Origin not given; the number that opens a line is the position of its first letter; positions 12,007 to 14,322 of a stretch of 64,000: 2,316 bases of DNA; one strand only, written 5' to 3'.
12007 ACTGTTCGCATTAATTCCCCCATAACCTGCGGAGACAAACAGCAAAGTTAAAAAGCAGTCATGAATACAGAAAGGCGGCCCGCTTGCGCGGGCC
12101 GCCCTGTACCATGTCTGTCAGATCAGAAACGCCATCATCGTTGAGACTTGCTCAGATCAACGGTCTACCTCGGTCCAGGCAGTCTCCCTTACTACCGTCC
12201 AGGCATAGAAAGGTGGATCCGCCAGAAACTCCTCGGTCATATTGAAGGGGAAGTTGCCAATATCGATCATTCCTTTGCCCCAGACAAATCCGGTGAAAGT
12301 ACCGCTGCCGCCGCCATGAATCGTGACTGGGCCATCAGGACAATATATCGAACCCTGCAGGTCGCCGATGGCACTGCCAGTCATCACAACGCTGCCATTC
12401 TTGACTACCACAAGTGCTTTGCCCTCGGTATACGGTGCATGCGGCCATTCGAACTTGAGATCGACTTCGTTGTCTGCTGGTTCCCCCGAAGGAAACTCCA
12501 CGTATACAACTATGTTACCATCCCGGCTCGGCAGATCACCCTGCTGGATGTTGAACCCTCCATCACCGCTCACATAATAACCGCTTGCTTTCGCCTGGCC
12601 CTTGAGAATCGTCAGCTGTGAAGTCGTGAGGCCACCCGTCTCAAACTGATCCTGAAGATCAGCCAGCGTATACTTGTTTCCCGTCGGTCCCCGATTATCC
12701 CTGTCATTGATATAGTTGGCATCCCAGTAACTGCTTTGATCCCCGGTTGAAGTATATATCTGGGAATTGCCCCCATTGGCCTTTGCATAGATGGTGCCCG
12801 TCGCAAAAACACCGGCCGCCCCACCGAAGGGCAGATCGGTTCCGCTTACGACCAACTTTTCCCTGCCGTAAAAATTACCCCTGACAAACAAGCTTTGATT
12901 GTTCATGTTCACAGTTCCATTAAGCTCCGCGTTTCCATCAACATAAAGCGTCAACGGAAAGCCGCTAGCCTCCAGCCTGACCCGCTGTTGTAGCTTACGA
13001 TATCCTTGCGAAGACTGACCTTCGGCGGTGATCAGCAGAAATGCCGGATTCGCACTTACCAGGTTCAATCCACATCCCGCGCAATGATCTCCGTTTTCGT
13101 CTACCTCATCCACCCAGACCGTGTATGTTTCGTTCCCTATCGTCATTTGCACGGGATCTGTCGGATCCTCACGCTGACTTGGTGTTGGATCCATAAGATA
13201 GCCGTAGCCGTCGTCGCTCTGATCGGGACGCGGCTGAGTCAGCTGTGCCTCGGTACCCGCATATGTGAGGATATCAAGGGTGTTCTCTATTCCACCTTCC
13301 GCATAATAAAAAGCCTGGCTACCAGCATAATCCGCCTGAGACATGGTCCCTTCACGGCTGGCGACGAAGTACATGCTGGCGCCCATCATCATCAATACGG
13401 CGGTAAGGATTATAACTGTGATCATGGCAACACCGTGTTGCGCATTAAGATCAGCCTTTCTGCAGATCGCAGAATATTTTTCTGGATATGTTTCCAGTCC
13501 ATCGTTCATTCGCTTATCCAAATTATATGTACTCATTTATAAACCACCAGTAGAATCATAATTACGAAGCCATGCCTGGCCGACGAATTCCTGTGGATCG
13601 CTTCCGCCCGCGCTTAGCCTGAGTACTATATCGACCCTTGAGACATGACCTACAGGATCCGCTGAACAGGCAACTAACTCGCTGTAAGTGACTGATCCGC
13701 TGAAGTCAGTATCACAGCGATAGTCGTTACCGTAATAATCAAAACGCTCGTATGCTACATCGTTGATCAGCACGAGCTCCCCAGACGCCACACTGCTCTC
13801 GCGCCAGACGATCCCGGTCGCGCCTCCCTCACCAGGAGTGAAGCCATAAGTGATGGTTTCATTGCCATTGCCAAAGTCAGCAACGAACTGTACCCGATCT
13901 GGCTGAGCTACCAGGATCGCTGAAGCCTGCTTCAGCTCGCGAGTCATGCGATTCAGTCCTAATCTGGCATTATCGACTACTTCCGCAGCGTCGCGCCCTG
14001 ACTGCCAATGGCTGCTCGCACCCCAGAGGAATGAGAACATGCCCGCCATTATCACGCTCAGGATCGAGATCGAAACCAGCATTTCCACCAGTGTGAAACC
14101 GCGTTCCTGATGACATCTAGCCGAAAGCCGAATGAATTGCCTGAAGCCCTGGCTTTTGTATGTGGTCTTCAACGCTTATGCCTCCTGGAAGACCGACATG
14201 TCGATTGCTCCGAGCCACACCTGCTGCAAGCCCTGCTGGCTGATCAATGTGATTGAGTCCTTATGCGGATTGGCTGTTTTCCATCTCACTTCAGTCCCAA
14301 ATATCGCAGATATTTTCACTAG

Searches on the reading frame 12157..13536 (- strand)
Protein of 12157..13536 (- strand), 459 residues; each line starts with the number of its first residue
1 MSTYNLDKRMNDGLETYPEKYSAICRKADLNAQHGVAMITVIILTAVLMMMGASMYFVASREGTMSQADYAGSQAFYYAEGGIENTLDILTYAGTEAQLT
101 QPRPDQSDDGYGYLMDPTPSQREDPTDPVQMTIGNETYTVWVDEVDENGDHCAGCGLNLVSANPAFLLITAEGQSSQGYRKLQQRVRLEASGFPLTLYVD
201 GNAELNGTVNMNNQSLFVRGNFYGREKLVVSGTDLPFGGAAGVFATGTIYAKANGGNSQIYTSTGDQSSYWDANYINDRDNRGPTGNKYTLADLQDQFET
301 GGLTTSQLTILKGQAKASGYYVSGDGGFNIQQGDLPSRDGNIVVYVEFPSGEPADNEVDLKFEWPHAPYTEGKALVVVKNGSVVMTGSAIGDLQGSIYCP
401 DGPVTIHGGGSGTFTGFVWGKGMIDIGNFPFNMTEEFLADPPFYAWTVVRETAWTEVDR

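Call 43: search_protein_families(library=pfam, proteins=[window:12157-13536:-], max_evalue=0.00001)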
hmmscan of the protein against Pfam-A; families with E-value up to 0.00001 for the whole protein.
window:12157-13536:- (459 aa): 1 family
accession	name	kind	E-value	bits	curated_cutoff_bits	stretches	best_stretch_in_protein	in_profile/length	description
PF14341.11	PilX_N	-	1.6e-06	28.4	25.5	1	35-84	2-51/51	PilX N-terminal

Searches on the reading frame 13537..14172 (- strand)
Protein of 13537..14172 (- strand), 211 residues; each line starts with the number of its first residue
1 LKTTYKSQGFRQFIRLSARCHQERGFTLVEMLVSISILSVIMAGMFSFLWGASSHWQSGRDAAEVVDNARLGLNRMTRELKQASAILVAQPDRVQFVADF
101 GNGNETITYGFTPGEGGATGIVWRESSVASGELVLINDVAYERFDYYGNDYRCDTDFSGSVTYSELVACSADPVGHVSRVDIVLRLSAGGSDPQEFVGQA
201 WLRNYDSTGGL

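Call 84: search_protein_families(library=pfam, proteins=[window:13537-14172:-], max_evalue=0.00001)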
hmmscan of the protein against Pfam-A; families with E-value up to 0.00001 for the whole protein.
window:13537-14172:- (211 aa): 1 family
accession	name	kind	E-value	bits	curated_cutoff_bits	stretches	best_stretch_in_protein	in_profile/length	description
PF07963.17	N_methyl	-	2.3e-09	36.8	21.2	1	22-46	3-27/27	Prokaryotic N-terminal methylation motif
